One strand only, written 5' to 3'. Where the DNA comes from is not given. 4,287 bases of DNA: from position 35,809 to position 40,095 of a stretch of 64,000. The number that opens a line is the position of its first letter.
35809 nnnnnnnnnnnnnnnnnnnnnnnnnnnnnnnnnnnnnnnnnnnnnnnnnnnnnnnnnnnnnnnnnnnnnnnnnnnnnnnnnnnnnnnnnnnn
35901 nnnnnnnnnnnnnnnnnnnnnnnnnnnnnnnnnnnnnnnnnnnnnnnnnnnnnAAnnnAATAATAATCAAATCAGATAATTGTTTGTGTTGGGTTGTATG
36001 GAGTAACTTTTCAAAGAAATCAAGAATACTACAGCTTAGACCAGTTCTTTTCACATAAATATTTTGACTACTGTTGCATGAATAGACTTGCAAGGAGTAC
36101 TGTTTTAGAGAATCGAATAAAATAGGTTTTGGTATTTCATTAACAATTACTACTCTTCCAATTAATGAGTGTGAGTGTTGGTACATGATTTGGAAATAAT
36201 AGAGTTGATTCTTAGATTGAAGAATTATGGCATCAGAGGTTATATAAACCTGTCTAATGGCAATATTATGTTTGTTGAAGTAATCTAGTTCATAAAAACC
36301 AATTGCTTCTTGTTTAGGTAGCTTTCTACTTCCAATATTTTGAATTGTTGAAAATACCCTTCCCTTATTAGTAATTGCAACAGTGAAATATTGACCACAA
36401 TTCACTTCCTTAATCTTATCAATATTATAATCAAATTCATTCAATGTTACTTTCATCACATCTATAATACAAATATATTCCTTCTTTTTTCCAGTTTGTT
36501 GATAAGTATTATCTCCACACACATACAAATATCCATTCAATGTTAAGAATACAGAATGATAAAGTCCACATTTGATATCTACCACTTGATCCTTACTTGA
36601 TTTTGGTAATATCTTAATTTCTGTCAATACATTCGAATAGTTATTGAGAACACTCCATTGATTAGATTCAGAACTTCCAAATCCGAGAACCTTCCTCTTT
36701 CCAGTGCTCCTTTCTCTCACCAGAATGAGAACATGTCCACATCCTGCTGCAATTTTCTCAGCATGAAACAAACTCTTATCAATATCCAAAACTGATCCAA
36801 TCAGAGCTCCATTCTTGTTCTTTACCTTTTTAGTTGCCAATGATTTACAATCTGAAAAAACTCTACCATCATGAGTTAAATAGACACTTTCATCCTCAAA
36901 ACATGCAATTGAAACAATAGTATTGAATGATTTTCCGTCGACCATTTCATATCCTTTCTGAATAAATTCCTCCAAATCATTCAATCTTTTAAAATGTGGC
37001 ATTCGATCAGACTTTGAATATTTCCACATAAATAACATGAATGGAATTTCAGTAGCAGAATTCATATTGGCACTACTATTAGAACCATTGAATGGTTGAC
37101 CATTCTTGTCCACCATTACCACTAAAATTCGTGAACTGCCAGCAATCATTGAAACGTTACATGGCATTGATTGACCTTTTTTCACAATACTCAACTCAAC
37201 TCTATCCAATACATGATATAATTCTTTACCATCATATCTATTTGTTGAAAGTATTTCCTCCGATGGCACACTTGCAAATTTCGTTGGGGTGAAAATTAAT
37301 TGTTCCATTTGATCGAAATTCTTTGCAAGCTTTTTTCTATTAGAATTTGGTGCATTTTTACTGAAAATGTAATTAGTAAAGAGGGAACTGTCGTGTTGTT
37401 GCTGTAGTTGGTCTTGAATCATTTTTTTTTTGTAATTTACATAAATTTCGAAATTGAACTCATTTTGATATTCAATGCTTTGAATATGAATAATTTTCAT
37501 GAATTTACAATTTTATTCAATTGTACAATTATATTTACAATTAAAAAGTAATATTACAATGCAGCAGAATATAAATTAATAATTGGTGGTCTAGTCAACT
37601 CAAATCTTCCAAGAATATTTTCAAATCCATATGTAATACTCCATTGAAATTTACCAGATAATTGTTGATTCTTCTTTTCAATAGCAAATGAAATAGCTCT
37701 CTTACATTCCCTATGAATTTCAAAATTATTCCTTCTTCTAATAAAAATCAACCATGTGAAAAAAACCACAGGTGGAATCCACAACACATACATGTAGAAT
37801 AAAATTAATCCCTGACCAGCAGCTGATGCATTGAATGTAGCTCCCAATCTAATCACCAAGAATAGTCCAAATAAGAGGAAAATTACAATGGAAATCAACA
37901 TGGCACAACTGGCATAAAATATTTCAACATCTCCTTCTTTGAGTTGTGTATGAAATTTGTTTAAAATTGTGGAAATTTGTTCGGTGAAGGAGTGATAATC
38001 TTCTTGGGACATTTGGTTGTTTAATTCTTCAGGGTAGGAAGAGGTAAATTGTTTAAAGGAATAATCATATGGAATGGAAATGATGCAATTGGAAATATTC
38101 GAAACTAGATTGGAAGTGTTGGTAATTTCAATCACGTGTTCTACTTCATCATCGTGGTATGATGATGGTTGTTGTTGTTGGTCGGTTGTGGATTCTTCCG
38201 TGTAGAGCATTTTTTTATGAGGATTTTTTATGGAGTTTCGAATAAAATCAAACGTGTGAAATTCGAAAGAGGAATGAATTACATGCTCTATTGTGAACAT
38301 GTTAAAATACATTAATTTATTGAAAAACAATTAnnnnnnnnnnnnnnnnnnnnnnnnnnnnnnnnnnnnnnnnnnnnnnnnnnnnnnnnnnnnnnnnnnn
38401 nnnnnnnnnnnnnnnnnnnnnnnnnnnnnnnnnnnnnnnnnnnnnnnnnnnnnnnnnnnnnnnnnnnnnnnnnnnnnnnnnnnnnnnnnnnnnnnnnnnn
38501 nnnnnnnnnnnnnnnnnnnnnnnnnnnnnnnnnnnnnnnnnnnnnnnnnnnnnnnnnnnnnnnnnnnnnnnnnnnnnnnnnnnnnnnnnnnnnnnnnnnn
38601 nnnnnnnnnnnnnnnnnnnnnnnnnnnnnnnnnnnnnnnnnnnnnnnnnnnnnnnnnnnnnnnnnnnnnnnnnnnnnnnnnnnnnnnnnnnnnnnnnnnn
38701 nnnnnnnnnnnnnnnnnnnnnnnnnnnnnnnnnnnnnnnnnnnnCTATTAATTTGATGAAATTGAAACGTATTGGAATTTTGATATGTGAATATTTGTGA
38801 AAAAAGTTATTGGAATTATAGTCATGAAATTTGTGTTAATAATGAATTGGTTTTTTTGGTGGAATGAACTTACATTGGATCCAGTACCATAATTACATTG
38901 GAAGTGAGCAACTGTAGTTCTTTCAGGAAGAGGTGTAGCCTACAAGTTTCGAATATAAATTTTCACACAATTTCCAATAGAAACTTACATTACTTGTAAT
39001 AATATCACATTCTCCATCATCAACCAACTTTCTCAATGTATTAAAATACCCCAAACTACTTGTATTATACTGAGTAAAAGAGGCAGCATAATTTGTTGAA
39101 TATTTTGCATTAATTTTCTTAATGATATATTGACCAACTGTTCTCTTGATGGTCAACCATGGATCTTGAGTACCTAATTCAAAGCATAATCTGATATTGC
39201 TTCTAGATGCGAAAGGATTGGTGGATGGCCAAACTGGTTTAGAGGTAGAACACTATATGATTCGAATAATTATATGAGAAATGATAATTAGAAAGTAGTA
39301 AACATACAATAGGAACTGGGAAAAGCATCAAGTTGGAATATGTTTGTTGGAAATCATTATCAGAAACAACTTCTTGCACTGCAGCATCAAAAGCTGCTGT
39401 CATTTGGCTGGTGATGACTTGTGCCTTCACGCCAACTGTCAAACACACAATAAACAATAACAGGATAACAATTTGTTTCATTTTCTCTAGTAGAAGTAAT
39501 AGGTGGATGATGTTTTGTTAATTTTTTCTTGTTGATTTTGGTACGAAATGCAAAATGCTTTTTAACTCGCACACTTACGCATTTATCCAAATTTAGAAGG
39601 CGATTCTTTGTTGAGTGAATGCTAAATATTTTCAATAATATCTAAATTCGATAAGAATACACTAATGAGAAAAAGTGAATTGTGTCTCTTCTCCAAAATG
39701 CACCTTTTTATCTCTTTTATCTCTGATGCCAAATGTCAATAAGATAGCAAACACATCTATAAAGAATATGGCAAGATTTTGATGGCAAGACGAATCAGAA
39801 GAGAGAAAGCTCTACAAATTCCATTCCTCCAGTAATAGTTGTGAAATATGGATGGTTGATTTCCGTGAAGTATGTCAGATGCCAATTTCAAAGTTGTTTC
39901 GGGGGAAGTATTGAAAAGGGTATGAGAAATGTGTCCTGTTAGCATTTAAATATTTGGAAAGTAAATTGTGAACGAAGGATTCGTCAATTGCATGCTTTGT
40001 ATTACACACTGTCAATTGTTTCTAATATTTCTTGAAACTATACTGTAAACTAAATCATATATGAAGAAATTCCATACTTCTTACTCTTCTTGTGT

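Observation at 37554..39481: Intron-containing, GPI-like bacterial-type solute-binding (SBP_bac_3) ectodomain gene, followed in the same frame by a 2-TM protein after a single TAA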

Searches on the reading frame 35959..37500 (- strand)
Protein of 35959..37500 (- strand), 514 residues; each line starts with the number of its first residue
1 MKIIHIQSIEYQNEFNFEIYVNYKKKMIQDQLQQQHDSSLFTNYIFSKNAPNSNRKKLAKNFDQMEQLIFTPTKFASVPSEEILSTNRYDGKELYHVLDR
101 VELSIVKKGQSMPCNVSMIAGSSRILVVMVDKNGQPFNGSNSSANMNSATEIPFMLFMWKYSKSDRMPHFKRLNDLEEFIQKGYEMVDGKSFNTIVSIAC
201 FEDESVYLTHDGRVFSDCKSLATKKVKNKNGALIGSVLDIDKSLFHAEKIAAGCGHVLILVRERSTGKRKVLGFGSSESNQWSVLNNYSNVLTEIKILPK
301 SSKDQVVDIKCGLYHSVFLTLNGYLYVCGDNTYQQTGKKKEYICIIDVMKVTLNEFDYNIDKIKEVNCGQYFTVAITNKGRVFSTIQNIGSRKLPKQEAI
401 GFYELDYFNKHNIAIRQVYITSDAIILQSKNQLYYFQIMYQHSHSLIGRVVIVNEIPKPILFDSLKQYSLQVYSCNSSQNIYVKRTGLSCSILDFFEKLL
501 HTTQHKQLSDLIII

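Call 14: find_encoding_contigs(protein=window:35959-37500:-, flank=5000, max_places=4)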
Protein window:35959-37500:- (514 aa): no gene with exactly this product is on record in the collection.

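Call 20: search_protein_families(library=pfam, proteins=[window:35959-37500:-], max_evalue=0.001)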
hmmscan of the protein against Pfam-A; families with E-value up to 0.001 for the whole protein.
window:35959-37500:- (514 aa): 4 families
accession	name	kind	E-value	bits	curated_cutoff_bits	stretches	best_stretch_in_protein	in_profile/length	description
PF25390.1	WD40_RLD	-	5e-24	85.7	150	1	191-384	87-269/363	RCC1-like domain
PF13540.12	RCC1_2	-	2.9e-16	59.2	22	1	306-335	1-30/30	Regulator of chromosome condensation (RCC1) repeat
PF00415.24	RCC1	-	1.3e-07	32.5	21.7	0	322-376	1-50/50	Regulator of chromosome condensation (RCC1) repeat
PF25384.1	Alsin_RLD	-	6.3e-05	22.9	100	1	263-394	236-364/405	Alsin RCC1-like domain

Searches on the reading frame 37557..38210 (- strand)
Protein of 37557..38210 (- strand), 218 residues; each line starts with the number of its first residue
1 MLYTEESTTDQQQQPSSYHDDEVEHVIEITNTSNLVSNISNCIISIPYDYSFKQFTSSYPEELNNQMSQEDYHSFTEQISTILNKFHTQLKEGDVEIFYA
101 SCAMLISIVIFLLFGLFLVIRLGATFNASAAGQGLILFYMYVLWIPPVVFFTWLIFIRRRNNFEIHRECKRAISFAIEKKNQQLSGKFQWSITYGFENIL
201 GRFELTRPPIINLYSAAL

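Call 6: search_protein_families(library=pfam, proteins=[window:37557-38210:-], max_evalue=1)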
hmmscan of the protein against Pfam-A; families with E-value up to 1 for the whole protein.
seq(218 aa): 3 families
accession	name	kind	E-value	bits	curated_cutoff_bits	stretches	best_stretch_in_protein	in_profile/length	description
PF10256.14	Erf4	-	0.0016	18.9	29.3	1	43-89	1-51/116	Golgin subfamily A member 7/ERF4 family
PF20990.2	DUF2207_C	-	0.043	13.9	33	1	61-158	92-189/247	Predicted membrane protein (DUF2207) C-terminal domain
PF04027.18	DUF371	-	0.1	13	25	1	26-68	16-57/133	Domain of unknown function (DUF371)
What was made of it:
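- On Erf4 / GOLGA7 (PF10256), for the downstream 2-TM gene: The score is 18.9 bits, E=0.0016, over aa 43-89 against profile positions 1-51 of 116 (call 6).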

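Call 13: find_encoding_contigs(protein=window:37557-38210:-, flank=5000, max_places=4)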
Protein seq(218 aa) (218 aa): no gene with exactly this product is on record in the collection.
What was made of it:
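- Tried and rejected: Exact look-ups of the window proteins found no contig (calls 13, 14).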

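Call 32: find_homologous_proteins(query=window:37557-38210:-, max_evalue=0.001)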
Query window:37557-38210:- (218 aa): 1 proteins with E <= 0.001 among 98 candidates.
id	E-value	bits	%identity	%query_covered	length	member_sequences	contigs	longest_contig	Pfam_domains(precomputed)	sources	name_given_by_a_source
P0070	2.3e-141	486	100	100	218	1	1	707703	-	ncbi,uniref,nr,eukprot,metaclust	ncbi:predicted protein [Naegleria gruberi]|uniref:Predicted protein n=1 Tax=Naegleria gruberi TaxID=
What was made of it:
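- Host: 100% identity of the neighbouring gene to an N. gruberi protein on a 707,703-nt contig (call 32). The 2-TM protein is annotated on its own from ATG 38210 (call 32).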

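Call 45: search_solved_structures(query=P0070, max_evalue=10, show_alignments=3)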
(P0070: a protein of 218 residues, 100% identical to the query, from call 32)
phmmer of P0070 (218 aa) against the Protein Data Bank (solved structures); distinct sequences matched with E-value up to 10: 4.
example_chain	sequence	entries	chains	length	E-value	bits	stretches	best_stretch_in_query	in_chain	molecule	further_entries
9ucg_A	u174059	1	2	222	0.34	13.7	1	125-188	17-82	Anti-CD63 VH-CH1 iso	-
9jpv_A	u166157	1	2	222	0.35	13.7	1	125-188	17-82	Fab-VHCH1-1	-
2uud_H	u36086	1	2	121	0.86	12.4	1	120-183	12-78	NQ10-1.12 ANTI-PHOX ANTIBODY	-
3phq_B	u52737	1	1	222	1.3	11.9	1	120-185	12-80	S64-4 Fab (IgG1) heavy chain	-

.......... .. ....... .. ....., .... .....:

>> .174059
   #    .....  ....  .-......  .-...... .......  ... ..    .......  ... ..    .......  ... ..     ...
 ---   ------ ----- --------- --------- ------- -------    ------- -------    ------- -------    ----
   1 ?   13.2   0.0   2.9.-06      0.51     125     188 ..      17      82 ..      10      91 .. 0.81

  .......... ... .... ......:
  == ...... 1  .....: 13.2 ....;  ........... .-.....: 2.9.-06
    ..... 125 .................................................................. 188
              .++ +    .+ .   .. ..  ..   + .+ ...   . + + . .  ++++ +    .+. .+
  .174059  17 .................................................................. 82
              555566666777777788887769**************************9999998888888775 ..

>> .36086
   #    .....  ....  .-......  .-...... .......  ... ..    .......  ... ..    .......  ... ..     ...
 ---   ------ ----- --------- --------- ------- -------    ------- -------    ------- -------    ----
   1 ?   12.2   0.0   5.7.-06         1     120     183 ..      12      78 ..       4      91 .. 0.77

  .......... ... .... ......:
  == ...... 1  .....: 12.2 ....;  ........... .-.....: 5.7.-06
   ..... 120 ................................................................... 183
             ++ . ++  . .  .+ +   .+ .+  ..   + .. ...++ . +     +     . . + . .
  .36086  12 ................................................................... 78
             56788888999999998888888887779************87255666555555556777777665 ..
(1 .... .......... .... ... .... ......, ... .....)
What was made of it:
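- On Erf4 / GOLGA7 (PF10256), for the downstream 2-TM gene: There is no PDB sequence hit (call 45).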

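Call 56: predict_structure(protein=P0070)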
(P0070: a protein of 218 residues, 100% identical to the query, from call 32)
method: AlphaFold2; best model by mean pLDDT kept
length: 218 residues; sequences in the alignment: 1
mean_pLDDT: 55.3   pTM: 0.43
mean pLDDT of the five models: 55.3, 51.4, 50.9, 50.9, 47.7
residues with pLDDT >= 90: 0; 70-90: 49; 50-70: 82; < 50: 87
segments of 3 or more residues with pLDDT < 50: 1-3, 5-7, 9-64, 201-218
pLDDT, mean of each block of 10 residues (from residue 1): 43 37 34 34 33 40 53 60 60 60 73 81 74 78 78 69 60 61 51 51 43 38
secondary structure, 60 per line:
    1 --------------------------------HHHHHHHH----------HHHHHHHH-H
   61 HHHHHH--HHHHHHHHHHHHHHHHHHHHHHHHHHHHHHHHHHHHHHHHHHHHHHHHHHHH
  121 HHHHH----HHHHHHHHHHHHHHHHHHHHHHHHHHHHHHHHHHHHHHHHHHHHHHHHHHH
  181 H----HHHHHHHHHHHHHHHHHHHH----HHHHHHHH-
elements in order: H33-40 H51-58 H60-66 H69-125 H130-181 H186-205 H210-217
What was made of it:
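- On Erf4 / GOLGA7 (PF10256), for the downstream 2-TM gene: The single-sequence AF2 model is too poor to use, at pLDDT 55 (call 56).
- Tried and rejected: The single-sequence AF2 model of the 2-TM protein was too poor for a fold search (call 56).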

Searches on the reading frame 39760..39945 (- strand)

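Call 69: search_protein_families(library=pfam, proteins=[window:39760-39945:-], max_evalue=1)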
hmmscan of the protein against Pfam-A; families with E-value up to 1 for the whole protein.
window:39760-39945:- (62 aa): 1 family
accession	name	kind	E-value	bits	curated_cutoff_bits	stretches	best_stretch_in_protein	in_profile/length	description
PF22989.2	DUF7030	-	0.24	12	27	1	30-48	17-35/60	Domain of unknown function (DUF7030)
